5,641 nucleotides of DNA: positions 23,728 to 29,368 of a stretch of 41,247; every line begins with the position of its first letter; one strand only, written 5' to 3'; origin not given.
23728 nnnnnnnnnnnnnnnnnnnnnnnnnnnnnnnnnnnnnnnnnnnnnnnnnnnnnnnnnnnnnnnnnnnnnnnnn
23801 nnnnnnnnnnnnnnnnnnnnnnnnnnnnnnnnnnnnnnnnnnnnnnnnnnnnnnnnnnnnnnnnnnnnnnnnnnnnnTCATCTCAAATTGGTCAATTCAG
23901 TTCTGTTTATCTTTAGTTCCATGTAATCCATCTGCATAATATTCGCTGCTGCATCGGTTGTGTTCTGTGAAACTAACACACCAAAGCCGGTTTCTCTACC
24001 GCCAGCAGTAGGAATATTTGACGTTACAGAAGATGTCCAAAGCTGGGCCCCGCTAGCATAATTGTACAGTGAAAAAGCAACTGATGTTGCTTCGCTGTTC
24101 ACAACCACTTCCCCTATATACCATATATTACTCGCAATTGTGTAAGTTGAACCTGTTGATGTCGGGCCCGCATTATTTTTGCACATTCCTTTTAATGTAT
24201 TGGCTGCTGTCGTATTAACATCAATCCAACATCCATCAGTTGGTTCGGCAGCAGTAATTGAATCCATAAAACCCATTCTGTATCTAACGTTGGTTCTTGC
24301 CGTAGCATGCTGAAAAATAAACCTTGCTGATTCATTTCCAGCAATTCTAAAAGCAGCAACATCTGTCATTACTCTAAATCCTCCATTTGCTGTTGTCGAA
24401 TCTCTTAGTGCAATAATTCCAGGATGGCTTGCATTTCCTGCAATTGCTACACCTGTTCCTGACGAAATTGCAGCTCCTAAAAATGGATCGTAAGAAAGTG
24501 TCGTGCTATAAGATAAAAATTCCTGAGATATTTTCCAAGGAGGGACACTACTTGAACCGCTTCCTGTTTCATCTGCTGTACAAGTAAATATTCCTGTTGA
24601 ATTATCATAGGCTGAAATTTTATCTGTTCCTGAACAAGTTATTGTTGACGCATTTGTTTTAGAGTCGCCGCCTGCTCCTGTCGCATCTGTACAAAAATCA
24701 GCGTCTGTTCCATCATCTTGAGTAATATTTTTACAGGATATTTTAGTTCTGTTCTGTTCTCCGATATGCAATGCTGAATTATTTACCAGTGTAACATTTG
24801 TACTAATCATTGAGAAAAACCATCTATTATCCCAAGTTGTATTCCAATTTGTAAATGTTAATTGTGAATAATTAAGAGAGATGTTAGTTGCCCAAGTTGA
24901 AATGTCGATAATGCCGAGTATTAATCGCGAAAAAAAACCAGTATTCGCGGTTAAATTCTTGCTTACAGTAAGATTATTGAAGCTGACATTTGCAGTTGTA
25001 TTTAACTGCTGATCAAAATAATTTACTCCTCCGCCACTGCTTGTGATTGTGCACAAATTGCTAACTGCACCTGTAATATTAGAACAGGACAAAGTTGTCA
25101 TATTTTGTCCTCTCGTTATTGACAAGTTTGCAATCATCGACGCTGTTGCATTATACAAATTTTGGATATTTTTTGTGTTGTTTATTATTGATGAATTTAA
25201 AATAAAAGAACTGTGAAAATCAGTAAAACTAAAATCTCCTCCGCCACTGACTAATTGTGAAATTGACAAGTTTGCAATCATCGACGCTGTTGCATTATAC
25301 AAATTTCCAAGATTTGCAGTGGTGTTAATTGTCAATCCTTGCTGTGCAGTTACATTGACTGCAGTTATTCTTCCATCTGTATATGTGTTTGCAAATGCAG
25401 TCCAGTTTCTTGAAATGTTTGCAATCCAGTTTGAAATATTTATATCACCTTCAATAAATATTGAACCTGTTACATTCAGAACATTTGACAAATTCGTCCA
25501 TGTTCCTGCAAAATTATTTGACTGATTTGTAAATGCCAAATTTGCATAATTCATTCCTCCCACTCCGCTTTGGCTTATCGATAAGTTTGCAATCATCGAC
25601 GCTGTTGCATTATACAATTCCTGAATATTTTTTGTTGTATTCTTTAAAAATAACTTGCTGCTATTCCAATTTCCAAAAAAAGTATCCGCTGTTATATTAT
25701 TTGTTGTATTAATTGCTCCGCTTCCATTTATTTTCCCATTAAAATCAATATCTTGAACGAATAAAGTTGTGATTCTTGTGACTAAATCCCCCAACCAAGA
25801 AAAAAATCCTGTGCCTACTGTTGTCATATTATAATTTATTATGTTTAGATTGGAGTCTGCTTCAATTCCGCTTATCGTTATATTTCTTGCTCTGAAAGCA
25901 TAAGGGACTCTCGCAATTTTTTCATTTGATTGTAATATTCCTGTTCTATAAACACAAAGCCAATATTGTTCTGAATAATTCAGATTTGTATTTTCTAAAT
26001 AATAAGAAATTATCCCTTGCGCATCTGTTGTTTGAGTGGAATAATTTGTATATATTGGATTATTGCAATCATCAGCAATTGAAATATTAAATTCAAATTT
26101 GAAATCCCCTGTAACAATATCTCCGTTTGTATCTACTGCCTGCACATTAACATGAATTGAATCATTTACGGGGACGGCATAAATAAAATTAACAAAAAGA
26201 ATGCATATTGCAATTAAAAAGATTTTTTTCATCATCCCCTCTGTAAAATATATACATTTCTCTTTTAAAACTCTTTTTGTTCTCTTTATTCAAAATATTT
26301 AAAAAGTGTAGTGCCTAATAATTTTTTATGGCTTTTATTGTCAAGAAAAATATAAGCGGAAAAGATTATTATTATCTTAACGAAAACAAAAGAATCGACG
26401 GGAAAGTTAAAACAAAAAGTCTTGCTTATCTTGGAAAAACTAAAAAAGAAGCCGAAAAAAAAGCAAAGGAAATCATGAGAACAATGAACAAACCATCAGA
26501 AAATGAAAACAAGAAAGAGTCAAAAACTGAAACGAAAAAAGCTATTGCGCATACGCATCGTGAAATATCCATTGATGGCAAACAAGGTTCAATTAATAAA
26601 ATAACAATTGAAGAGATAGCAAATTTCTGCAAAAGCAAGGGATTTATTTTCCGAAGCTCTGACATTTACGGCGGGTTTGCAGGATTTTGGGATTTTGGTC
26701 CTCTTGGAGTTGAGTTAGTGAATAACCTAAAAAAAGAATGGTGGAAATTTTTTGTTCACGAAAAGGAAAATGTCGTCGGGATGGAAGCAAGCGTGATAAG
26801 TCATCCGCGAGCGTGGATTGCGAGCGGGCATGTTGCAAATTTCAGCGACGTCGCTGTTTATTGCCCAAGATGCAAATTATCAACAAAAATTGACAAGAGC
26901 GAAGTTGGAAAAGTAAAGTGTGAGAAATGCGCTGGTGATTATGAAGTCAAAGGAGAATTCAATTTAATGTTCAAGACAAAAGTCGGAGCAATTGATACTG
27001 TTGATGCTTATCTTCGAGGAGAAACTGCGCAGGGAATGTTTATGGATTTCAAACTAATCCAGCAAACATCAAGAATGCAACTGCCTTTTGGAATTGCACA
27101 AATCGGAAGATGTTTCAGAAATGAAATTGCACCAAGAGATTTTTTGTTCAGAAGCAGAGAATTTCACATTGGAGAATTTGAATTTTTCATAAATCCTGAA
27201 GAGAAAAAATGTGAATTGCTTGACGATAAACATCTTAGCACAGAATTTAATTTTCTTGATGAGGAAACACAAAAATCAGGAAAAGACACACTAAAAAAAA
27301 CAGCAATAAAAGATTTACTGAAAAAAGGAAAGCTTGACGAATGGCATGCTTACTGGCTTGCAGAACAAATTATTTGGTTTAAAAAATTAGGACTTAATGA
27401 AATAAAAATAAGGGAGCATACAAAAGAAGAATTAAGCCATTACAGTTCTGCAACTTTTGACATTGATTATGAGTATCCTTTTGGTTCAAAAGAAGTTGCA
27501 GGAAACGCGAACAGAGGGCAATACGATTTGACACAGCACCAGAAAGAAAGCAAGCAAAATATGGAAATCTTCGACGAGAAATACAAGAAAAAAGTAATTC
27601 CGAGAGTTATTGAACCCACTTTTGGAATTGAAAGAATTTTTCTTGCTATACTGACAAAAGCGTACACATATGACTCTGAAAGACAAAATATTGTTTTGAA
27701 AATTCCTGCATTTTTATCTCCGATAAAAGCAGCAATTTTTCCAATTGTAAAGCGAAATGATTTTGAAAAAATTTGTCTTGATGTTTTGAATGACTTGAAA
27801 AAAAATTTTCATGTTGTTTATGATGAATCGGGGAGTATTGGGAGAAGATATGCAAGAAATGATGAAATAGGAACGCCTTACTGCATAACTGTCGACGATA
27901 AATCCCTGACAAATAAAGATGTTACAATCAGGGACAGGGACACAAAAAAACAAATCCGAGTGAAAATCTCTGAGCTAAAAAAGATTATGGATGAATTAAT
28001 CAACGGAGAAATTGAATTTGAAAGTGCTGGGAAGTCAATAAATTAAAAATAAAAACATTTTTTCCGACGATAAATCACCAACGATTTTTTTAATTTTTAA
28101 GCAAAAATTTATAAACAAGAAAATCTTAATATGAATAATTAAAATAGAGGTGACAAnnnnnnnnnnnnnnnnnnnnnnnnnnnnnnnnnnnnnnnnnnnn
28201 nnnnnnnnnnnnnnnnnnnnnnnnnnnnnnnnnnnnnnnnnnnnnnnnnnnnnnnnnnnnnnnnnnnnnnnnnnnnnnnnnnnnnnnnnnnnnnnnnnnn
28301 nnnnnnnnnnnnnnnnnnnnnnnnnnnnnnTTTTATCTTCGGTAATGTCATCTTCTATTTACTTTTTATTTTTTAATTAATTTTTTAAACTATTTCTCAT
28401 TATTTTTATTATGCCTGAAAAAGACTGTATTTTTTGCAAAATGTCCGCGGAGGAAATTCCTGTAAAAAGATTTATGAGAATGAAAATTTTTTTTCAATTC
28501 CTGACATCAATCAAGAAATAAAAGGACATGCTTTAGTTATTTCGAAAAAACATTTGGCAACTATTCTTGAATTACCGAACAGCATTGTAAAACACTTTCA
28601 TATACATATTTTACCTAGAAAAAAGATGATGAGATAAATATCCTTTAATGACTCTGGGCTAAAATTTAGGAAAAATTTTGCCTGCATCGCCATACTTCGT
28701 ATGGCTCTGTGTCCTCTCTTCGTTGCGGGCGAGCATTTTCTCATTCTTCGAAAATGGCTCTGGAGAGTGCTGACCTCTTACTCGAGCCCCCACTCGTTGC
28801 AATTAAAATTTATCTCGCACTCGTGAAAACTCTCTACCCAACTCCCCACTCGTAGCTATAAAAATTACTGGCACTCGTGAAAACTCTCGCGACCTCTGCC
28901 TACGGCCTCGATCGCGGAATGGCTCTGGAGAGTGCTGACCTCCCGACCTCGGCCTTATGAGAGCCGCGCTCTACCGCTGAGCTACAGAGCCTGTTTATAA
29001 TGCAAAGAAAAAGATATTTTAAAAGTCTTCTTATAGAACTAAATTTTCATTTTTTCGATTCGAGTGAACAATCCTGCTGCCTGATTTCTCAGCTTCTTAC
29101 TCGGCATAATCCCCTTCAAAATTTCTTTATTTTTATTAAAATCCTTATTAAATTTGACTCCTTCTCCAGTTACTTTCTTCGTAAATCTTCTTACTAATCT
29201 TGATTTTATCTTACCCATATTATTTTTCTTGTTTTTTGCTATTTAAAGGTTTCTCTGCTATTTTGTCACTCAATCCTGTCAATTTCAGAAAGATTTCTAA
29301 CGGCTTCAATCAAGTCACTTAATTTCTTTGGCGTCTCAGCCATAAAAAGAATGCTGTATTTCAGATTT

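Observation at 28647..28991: tRNA-Met(CAU) locus: four nested copies of the tRNA 3' end, two tandem trailer modules, an odd T loop and a decayed neighbour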

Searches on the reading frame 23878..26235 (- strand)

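Call 11: search_protein_families(library=pfam, proteins=[window:23878-26235:-], max_evalue=0.01)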
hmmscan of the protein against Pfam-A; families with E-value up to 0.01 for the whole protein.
window:23878-26235:- (785 aa): 1 family
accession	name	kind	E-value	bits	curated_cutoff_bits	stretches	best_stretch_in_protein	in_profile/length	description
PF22237.3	SO2946-like_C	-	2.4e-29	102.9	27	1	603-770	1-163/163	SO2946-like, C-terminal domain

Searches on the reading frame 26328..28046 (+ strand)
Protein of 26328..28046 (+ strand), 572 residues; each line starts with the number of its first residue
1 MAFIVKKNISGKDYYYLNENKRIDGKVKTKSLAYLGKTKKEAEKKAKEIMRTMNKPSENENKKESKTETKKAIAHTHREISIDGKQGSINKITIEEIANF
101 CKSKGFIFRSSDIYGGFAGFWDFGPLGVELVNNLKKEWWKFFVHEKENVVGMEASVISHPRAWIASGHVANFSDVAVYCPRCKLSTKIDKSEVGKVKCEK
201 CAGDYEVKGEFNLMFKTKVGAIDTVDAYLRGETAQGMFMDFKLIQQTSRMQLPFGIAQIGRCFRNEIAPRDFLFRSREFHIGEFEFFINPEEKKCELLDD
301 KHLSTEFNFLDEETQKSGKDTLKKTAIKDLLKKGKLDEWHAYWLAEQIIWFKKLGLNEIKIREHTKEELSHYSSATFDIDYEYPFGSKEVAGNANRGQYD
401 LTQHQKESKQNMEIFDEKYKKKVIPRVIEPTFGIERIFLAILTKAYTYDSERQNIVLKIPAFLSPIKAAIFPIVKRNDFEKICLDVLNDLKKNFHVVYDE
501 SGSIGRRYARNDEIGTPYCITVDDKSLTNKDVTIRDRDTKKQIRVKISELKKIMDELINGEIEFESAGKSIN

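Call 11: search_protein_families(library=pfam, proteins=[window:26328-28046:+], max_evalue=0.01)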
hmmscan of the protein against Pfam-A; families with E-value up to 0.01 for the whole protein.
window:26328-28046:+ (572 aa): 2 families
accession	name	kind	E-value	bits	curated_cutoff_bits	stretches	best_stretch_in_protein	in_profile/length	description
PF03129.25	HGTP_anticodon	-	9.9e-21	74.2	21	1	467-556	1-93/94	Anticodon binding domain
PF00587.30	tRNA-synt_2b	-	2e-08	34.9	29.3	1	247-293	31-76/179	tRNA synthetase class II core domain (G, H, P, S and T)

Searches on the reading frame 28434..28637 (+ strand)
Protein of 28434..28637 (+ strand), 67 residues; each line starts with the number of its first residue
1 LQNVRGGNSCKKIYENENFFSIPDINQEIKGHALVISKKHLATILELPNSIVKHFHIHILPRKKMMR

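Call 11: search_protein_families(library=pfam, proteins=[window:28434-28637:+], max_evalue=0.01)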
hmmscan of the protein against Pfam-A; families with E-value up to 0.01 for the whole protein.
window:28434-28637:+ (67 aa): 2 families
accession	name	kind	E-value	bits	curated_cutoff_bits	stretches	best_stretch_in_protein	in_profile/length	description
PF01230.28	HIT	-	4.1e-09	37.4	21.5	1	8-50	4-46/98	HIT domain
PF11969.13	DcpS_C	-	1.3e-06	29.3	24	1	7-47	11-51/114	Scavenger mRNA decapping enzyme C-term binding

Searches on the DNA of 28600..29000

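Call 67: search_rna_families(source=window, start=28600, end=29000, threshold=evalue, max_evalue=10)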
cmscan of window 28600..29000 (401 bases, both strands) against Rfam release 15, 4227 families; matches with E-value up to 10: 3.
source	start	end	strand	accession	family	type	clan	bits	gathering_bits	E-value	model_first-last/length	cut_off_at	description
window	28920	28991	-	RF00005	tRNA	Gene; tRNA;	CL00001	56.3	29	1.1e-11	1-71/71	no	tRNA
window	28621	28667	+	RF01648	ceN65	Gene; snRNA; snoRNA; CD-box;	-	16.9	48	0.43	1-65/65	no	Caenorhabditis snoRNA ceN65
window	28604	28679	+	RF03749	MIR2617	Gene; miRNA;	-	15.7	46.5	8.4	1-86/86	no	MIR2617 microRNA precursor family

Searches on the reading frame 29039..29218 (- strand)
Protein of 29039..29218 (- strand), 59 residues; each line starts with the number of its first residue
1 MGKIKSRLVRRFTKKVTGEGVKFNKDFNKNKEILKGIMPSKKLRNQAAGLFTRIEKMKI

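Call 11: search_protein_families(library=pfam, proteins=[window:29039-29218:-], max_evalue=0.01)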
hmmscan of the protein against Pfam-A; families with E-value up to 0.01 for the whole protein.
window:29039-29218:- (59 aa): 1 family
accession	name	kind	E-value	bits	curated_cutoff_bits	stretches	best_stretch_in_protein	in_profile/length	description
PF00833.23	Ribosomal_S17e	-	3.6e-07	30.6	22.8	1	1-54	1-57/122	Ribosomal S17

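Call 40: find_encoding_contigs(protein=window:29039-29218:-, flank=3000, max_places=10)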
Protein window:29039-29218:- (59 aa): 1 contig read that carries it; 1 place shown.
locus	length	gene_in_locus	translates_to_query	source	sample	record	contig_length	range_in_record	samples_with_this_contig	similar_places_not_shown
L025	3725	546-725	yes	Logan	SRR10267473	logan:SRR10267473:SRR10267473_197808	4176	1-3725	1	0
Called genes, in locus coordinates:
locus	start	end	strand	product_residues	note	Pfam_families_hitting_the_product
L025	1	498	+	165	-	?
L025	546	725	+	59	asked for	PF00833:Ribosomal_S17e (weak)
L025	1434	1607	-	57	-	-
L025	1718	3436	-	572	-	PF00587:tRNA-synt_2b (faint), PF03129:HGTP_anticodon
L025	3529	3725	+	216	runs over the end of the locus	?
